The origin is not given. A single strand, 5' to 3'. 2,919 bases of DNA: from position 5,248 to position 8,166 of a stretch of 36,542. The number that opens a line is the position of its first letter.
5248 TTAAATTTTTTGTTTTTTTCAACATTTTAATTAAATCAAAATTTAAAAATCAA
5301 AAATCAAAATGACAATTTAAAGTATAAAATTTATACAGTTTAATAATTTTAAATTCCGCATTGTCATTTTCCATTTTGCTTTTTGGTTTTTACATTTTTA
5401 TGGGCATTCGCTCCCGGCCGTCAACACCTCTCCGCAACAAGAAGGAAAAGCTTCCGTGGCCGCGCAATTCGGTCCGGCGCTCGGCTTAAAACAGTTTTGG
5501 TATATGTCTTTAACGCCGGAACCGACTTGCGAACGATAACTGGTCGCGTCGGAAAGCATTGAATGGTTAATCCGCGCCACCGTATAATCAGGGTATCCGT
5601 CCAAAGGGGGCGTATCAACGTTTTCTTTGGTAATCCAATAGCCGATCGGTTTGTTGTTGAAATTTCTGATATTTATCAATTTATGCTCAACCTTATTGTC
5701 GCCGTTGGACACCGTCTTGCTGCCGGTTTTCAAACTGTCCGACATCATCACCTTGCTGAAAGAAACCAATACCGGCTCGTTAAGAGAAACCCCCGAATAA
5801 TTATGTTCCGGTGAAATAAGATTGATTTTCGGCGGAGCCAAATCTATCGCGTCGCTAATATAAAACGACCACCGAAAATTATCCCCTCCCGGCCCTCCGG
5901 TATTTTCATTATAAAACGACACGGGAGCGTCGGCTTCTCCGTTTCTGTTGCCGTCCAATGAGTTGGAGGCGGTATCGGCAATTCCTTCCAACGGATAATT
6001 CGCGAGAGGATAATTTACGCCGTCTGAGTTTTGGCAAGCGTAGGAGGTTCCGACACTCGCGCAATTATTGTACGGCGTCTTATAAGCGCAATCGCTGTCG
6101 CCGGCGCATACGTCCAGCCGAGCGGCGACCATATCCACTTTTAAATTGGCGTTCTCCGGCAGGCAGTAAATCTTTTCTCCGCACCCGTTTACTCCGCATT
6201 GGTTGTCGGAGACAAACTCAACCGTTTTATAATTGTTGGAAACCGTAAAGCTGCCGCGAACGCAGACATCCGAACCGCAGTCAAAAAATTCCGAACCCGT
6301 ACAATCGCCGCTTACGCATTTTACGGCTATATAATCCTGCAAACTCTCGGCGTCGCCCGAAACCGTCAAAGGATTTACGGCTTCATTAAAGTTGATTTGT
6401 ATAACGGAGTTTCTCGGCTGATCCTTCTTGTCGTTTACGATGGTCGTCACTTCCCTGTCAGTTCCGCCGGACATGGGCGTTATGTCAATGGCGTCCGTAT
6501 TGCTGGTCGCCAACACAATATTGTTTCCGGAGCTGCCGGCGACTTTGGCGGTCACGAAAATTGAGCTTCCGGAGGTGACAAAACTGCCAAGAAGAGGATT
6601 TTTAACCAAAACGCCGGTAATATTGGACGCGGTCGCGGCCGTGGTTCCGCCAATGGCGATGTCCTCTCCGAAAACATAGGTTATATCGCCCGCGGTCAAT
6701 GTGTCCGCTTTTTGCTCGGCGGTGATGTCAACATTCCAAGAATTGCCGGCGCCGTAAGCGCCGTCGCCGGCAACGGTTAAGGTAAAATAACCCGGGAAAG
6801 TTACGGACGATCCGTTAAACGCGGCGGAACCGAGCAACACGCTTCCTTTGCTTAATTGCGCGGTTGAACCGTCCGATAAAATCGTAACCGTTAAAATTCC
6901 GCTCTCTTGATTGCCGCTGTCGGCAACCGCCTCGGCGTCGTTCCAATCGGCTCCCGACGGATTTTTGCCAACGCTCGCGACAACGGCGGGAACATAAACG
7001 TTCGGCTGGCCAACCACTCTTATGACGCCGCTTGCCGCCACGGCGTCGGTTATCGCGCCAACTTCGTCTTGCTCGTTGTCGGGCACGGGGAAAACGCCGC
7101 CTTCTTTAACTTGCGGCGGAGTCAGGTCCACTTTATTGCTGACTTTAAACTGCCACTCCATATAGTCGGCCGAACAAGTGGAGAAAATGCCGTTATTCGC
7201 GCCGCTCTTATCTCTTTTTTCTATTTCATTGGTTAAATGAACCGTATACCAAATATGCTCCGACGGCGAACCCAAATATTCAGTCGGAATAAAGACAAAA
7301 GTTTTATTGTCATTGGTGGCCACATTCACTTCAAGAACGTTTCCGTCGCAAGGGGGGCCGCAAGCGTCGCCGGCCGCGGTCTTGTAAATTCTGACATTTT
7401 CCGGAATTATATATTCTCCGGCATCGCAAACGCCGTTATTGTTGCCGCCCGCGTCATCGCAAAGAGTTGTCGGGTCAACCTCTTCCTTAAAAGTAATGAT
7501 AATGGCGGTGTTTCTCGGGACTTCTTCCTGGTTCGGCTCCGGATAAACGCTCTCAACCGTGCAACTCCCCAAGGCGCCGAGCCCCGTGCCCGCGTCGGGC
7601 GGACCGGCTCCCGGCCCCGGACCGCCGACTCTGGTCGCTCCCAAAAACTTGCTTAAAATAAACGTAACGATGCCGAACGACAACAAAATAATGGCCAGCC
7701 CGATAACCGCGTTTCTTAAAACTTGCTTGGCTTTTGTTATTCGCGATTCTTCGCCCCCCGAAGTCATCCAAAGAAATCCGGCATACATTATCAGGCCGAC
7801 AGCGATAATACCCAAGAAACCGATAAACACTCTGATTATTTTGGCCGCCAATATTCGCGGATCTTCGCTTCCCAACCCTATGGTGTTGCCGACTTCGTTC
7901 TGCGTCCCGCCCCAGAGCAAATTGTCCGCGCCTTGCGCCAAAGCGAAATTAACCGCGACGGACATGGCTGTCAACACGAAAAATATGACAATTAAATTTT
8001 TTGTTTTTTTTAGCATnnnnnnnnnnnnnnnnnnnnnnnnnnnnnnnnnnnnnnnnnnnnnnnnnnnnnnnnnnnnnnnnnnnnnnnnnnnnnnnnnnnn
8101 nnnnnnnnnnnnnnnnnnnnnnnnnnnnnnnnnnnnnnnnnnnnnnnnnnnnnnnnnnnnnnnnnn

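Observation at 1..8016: Tandem paralogs share the membrane anchor and carry different heads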

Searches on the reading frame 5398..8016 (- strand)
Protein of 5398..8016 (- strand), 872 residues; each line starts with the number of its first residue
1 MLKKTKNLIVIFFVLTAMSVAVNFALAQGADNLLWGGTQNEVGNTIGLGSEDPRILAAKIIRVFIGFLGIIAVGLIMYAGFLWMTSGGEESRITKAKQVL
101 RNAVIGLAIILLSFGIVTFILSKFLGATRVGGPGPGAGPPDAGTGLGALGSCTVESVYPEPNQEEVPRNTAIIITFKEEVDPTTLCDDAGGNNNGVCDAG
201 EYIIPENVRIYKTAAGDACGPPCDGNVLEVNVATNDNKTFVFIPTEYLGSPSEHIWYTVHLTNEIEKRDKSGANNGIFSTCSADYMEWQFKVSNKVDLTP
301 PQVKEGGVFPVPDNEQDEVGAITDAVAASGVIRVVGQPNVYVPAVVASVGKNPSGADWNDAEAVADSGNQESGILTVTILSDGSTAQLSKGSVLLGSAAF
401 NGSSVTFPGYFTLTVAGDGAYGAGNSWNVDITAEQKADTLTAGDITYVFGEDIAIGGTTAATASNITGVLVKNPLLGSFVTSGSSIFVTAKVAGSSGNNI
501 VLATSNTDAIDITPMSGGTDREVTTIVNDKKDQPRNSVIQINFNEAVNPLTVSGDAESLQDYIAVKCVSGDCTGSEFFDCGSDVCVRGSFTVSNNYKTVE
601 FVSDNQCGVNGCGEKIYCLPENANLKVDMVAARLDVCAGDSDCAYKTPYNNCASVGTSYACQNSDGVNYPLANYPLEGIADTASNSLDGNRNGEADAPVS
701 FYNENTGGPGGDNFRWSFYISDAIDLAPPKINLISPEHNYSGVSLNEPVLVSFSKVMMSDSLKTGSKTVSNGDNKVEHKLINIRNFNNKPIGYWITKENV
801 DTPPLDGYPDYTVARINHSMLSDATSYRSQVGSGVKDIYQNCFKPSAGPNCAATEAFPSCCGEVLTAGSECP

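Call 8: search_protein_families(library=pfam, proteins=[window:5398-8016:-], max_evalue=0.01)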
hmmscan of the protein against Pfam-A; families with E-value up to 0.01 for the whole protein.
window:5398-8016:- (872 aa): 2 families
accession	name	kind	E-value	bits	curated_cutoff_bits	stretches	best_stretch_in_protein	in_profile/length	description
PF13205.12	Big_5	-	1.7e-13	51.7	23.6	2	153-274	6-93/105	Bacterial Ig-like domain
PF18895.5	T4SS_pilin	-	0.00012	22.5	26.6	1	63-120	15-71/71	Type IV secretion system pilin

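Call 9: search_protein_families(library=ncbifam, proteins=[window:5398-8016:-], max_evalue=0.01)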
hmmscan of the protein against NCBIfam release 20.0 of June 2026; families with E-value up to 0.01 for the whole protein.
window:5398-8016:- (872 aa): 1 family
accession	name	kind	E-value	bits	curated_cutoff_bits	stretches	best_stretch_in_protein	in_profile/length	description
NF045849.1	ICE_MMCAP2_0565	equivalog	8.1e-06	25.4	40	1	59-122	15-78/80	Mbov_0395 family pilin-like conjugal transfer protein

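Call 17: find_encoding_contigs(protein=window:5398-8016:-, flank=10000, max_places=10)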
Protein window:5398-8016:- (872 aa): 2 contigs read that carry it; 2 places shown.
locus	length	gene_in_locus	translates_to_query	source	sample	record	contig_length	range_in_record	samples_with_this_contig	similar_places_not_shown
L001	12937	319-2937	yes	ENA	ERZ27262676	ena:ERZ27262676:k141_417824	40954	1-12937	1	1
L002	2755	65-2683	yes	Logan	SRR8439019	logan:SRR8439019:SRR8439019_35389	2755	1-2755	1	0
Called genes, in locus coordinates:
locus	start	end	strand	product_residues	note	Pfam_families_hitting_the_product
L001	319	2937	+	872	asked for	PF13205:Big_5 (faint)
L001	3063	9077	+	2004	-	PF13205:Big_5 (weak), PF01833:TIG (faint), PF00041:fn3 (faint)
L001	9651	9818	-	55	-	-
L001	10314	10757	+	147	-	-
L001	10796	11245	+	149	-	-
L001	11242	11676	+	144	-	PF22888:FIMAH (weak)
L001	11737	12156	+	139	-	-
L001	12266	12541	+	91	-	-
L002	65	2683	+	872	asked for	PF13205:Big_5 (faint)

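Call 21: find_homologous_proteins(query=window:5398-8016:-, max_evalue=0.001)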
Query window:5398-8016:- (872 aa): 529 proteins with E <= 0.001 among 8000 candidates; the best 120 are listed.
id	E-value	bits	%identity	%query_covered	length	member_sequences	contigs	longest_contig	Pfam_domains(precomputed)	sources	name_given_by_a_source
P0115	0.0e+0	1979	100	100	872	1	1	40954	PF13205.13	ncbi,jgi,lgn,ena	-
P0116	0.0e+0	1598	80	100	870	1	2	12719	PF13205.13,PF18895.6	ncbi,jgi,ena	-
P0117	0.0e+0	1371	70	100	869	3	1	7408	PF13205.13,PF18895.6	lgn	-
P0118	0.0e+0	1070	57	100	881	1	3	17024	PF13205.13,PF18895.6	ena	-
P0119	0.0e+0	1046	55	100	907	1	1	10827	PF13205.13,PF18895.6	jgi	-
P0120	7.8e-295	999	55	98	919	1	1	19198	PF13205.13,PF18895.6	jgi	jgi:hypothetical protein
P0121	1.6e-291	988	54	100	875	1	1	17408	PF13205.13,PF18895.6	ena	-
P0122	9.8e-285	965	53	100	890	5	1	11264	PF13205.13,PF18895.6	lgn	-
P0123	1.7e-283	961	53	97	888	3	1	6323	PF13205.13,PF18895.6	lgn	-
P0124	2.4e-281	954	52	100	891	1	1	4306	PF13205.13,PF18895.6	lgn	-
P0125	6.7e-281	953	54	100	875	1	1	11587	PF13205.13,PF18895.6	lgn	-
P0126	1.5e-277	941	53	100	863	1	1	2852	PF13205.13,PF18895.6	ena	-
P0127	6.0e-277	939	51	100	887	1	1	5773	PF13205.13,PF18895.6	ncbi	-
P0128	1.1e-276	939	53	99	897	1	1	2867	PF13205.13,PF18895.6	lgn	-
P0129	5.0e-275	933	53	99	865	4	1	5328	PF13205.13,PF18895.6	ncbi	-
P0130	1.4e-274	932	51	100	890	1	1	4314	PF13205.13,PF18895.6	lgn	-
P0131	1.3e-273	928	53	100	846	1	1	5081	PF13205.13,PF18895.6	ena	-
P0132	6.6e-272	923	51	100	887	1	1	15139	PF13205.13,PF18895.6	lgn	-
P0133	1.2e-270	919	52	99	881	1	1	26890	PF13205.13,PF18895.6,PF04956.19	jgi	jgi:hypothetical protein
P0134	2.5e-269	914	51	100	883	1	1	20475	PF13205.13,PF18895.6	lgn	-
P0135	4.2e-269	913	51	100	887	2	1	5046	PF13205.13,PF18895.6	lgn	-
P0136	1.2e-268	912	51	100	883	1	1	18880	PF13205.13,PF18895.6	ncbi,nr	ncbi:MAG: hypothetical protein U9R14_01990 [Patescibacteria group bacterium]|nr:hypothetical protein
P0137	2.7e-261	888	51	99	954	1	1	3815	PF13205.13,PF18895.6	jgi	jgi:hypothetical protein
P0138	1.0e-260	886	51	99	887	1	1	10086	PF13205.13,PF18895.6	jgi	-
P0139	3.1e-260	884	50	100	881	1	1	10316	PF13205.13,PF18895.6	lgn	-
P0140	3.6e-259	881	51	100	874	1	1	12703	PF13205.13,PF18895.6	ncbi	-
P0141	9.8e-259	879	49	99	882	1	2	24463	PF13205.13,PF18895.6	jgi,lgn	-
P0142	2.6e-257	874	49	99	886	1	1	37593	PF13205.13,PF18895.6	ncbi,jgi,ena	-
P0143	1.5e-255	869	51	98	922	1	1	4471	PF13205.13,PF18895.6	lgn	-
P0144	5.2e-253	860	49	100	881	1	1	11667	PF13205.13,PF18895.6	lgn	-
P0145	7.5e-253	860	49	100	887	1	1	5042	PF13205.13,PF18895.6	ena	-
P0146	7.3e-252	856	49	99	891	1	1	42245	PF18895.6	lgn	-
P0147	9.5e-251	853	49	99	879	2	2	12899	PF13205.13,PF18895.6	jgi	jgi:hypothetical protein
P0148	9.4e-250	849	48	100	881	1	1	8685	PF13205.13,PF18895.6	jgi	jgi:hypothetical protein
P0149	1.2e-249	849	50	94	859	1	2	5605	PF13205.13,PF18895.6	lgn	-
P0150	3.9e-248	844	48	100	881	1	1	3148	PF13205.13,PF18895.6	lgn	-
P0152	1.3e-247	842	49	100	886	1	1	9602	PF13205.13,PF18895.6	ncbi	-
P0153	1.5e-247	842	48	100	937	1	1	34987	PF18895.6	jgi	jgi:hypothetical protein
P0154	2.2e-247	842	49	99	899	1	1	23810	PF13205.13,PF18895.6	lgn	-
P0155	1.1e-246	839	48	99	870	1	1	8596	PF13205.13,PF18895.6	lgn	-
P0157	2.5e-245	835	47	99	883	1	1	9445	PF13205.13,PF18895.6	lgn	-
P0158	5.9e-241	820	48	99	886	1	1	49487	PF13205.13,PF18895.6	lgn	-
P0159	9.3e-240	816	48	99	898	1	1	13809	PF13205.13,PF18895.6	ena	-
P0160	2.8e-238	812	49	99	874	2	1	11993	PF13205.13,PF18895.6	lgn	-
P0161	3.1e-237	808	48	99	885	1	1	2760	PF13205.13,PF18895.6,PF04956.19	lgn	-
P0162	5.2e-237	807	49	98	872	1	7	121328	PF13205.13,PF18895.6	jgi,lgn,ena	jgi:hypothetical protein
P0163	1.0e-236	806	47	99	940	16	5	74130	PF13205.13,PF18895.6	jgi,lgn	jgi:hypothetical protein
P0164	1.5e-236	806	47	100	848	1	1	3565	PF13205.13,PF18895.6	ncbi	-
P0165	3.4e-236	805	47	99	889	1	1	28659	PF13205.13,PF18895.6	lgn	-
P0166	3.3e-235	801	48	100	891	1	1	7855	PF13205.13,PF18895.6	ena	-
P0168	2.6e-234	798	48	97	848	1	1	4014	PF13205.13,PF18895.6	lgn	-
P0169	4.7e-234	798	46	100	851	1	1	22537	PF13205.13,PF18895.6,PF04956.19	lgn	-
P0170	2.5e-233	795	46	100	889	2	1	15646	PF13205.13,PF18895.6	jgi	-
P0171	4.5e-233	794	48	99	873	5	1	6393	PF13205.13,PF18895.6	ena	-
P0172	2.4e-232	792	46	100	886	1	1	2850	PF13205.13,PF18895.6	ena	-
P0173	1.7e-229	782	48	99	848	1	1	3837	PF13205.13,PF18895.6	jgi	jgi:hypothetical protein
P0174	6.5e-228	777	46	99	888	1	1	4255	PF13205.13,PF18895.6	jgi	-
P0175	2.2e-227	775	46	96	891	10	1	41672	PF13205.13,PF18895.6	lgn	-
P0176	1.4e-226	773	46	100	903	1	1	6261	PF13205.13,PF18895.6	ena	-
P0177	1.5e-226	773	46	100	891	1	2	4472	PF13205.13,PF18895.6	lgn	-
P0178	4.2e-226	771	48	99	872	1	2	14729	PF13205.13,PF18895.6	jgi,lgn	-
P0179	4.2e-226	771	45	100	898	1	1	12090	PF13205.13,PF18895.6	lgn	-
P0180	1.5e-225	769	46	94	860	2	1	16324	PF13205.13,PF18895.6,PF04956.19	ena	-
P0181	1.6e-225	769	46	99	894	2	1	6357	PF13205.13,PF18895.6,PF04956.19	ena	-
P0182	2.2e-225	769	45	100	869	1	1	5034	PF13205.13,PF18895.6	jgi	-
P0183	5.1e-225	768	47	99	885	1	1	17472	PF13205.13,PF18895.6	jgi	-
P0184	1.2e-224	766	47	97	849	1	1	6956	PF13205.13,PF18895.6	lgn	-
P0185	3.5e-224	765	45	99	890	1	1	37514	PF13205.13,PF18895.6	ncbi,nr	ncbi:MAG: Ig-like domain-containing protein [Patescibacteria group bacterium]|nr:Ig-like domain-cont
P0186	9.9e-224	763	46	99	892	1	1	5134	PF13205.13,PF18895.6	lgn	-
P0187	1.7e-223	763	45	100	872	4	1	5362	PF13205.13,PF18895.6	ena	-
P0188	5.8e-223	761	47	94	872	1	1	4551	PF13205.13,PF18895.6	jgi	-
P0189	8.1e-223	760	44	99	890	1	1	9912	PF13205.13,PF18895.6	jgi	jgi:hypothetical protein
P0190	1.1e-222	760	46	94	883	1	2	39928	PF13205.13,PF18895.6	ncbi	ncbi:MAG: pilin [Parcubacteria group bacterium]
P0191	1.6e-221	756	46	99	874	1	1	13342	PF13205.13,PF18895.6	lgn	-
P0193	1.9e-220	753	46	100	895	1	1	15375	PF13205.13,PF18895.6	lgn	-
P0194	9.4e-220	750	46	100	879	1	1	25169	PF13205.13,PF18895.6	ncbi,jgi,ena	-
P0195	2.1e-219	749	44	99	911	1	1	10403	PF13205.13,PF18895.6,PF04956.19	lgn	-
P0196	4.4e-219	748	47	94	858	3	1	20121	PF13205.13,PF18895.6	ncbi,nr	ncbi:Ig-like domain-containing protein [Candidatus Parcubacteria bacterium]|nr:Ig-like domain-contai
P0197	2.6e-218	745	47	94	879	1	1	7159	PF13205.13,PF18895.6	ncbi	-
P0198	9.3e-218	744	46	81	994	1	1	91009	PF13205.13,PF18895.6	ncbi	-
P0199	3.2e-217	742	45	94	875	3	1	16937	PF13205.13,PF18895.6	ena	-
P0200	4.2e-217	741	46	81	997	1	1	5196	PF13205.13,PF18895.6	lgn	-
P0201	1.3e-216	740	44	99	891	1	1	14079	PF13205.13,PF18895.6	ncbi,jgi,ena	-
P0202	2.5e-216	739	47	94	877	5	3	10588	PF13205.13,PF18895.6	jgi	jgi:hypothetical protein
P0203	3.5e-216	738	45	98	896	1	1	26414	PF13205.13,PF18895.6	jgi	jgi:hypothetical protein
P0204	1.1e-215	737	43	97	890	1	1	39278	PF13205.13,PF18895.6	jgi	-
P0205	1.7e-215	736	44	95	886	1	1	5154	PF13205.13,PF18895.6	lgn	-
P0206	2.0e-215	736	44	99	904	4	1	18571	PF13205.13,PF18895.6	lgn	-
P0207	2.9e-215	735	43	100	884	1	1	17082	PF13205.13,PF18895.6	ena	-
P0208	3.7e-215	735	46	100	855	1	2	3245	PF13205.13,PF18895.6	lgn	-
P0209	6.0e-215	734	46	99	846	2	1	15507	PF13205.13,PF18895.6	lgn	-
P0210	6.7e-215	734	46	99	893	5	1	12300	PF13205.13,PF18895.6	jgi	-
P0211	1.5e-214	733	46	94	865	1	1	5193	PF13205.13,PF18895.6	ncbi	-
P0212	1.6e-214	733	44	100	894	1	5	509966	PF18895.6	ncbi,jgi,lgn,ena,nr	ncbi:MAG TPA: hypothetical protein PKI61_00735 [bacterium]|nr:hypothetical protein [bacterium] HPT29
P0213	3.9e-214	732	44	95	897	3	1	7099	PF13205.13,PF18895.6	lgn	-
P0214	2.5e-213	729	46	94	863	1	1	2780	PF13205.13,PF18895.6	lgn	-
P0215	2.7e-213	729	44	100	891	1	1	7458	PF13205.13,PF18895.6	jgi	jgi:hypothetical protein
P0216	3.7e-213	728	45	94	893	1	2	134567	PF13205.13,PF18895.6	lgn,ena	-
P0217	5.8e-213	728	45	98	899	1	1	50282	PF13205.13,PF18895.6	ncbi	-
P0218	6.3e-213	728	45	76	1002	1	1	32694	PF13205.13,PF18895.6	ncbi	-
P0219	6.5e-213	728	44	99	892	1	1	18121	PF13205.13,PF18895.6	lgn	-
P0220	1.2e-212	727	46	96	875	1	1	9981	PF13205.13,PF18895.6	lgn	-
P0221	1.4e-212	726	45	99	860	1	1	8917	PF13205.13,PF18895.6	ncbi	-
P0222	2.0e-212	726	43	73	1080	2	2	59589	PF09603.16,PF13205.13,PF18895.6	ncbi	ncbi:MAG: FISUMP domain-containing protein [Patescibacteria group bacterium]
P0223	2.1e-212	726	44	81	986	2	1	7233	PF13205.13,PF18895.6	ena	-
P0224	5.1e-212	725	43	99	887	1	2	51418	PF13205.13,PF18895.6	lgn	-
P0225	7.9e-212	724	46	97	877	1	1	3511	PF13205.13,PF18895.6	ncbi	-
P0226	3.1e-211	722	43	99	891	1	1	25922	PF13205.13,PF18895.6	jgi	jgi:hypothetical protein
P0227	2.6e-210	719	43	99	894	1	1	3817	PF13205.13,PF18895.6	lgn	-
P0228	3.3e-210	719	44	99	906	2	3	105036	PF13205.13,PF18895.6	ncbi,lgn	-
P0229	4.7e-210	718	43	96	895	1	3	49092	PF13205.13,PF18895.6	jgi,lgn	-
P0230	8.3e-210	717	46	93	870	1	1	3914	PF13205.13,PF18895.6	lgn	-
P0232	3.4e-209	715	44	99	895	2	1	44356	PF13205.13,PF18895.6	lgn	-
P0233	1.5e-208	713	45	93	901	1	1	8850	PF13205.13,PF18895.6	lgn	-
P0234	2.9e-208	712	43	99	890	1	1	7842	PF13205.13,PF18895.6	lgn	-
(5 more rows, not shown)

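Call 22: find_encoding_contigs(protein=P0116, flank=10000, max_places=3)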
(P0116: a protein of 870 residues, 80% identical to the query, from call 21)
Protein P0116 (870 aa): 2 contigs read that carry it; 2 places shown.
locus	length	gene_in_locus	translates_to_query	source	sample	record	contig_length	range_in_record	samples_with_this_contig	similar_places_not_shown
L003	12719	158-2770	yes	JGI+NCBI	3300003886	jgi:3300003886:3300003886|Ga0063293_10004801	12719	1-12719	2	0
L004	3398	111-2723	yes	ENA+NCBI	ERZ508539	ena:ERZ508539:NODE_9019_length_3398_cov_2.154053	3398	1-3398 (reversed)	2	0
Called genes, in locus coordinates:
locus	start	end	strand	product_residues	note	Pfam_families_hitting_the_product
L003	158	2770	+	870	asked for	PF18895:T4SS_pilin (weak), PF13205:Big_5 (faint)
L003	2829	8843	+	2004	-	PF01833:TIG (faint), PF13205:Big_5 (weak), PF00041:fn3 (faint)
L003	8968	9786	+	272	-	PF18884:TSP3_bac (weak)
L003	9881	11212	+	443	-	PF18884:TSP3_bac (weak)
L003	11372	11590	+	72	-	-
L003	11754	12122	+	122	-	PF05168:HEPN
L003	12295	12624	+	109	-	PF01909:NTP_transf_2, PF18765:Polbeta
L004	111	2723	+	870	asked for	PF18895:T4SS_pilin (weak), PF13205:Big_5 (faint)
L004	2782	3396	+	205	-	?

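Call 23: find_encoding_contigs(protein=P0117, flank=10000, max_places=3)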
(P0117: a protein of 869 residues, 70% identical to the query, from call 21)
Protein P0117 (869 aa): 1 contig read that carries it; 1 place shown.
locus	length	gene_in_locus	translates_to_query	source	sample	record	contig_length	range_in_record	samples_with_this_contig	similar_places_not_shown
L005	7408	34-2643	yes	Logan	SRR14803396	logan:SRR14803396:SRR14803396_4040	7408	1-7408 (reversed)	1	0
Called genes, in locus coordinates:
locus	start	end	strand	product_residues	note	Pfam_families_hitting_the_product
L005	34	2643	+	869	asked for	PF18895:T4SS_pilin (weak), PF13205:Big_5 (faint)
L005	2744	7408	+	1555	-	?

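Call 24: find_encoding_contigs(protein=P0118, flank=10000, max_places=3)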
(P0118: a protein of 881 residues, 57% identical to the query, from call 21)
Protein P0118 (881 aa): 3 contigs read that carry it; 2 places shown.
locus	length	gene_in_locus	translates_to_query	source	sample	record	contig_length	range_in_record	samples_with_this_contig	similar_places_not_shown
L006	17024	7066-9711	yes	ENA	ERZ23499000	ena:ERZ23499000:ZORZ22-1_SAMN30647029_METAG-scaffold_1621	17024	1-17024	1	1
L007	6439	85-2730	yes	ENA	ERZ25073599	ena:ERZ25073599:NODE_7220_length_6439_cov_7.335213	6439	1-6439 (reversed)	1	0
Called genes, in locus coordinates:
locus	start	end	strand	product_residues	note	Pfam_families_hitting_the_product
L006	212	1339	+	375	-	PF01637:ATPase_2 (weak), PF13173:AAA_14, PF13401:AAA_22 (faint), PF13635:DUF4143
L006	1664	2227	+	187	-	PF10502:Peptidase_S26, PF00717:Peptidase_S24 (weak)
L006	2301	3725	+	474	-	PF13393:tRNA-synt_His, PF00587:tRNA-synt_2b, PF03129:HGTP_anticodon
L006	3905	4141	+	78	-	-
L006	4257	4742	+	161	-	PF09424:YqeY, PF02637:GatB_Yqey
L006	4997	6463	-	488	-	PF13328:HD_4, PF01966:HD, PF04607:RelA_SpoT, PF02824:TGS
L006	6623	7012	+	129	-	PF05635:23S_rRNA_IVP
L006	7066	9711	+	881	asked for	PF18895:T4SS_pilin, PF13205:Big_5 (faint)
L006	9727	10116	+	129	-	PF05635:23S_rRNA_IVP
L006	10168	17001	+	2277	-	PF18895:T4SS_pilin, PF13205:Big_5 (faint), PF01833:TIG, PF00041:fn3 (faint), PF09603:Fib_succ_major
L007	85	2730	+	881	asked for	PF18895:T4SS_pilin, PF13205:Big_5 (faint)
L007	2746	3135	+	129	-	PF05635:23S_rRNA_IVP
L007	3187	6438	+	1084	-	?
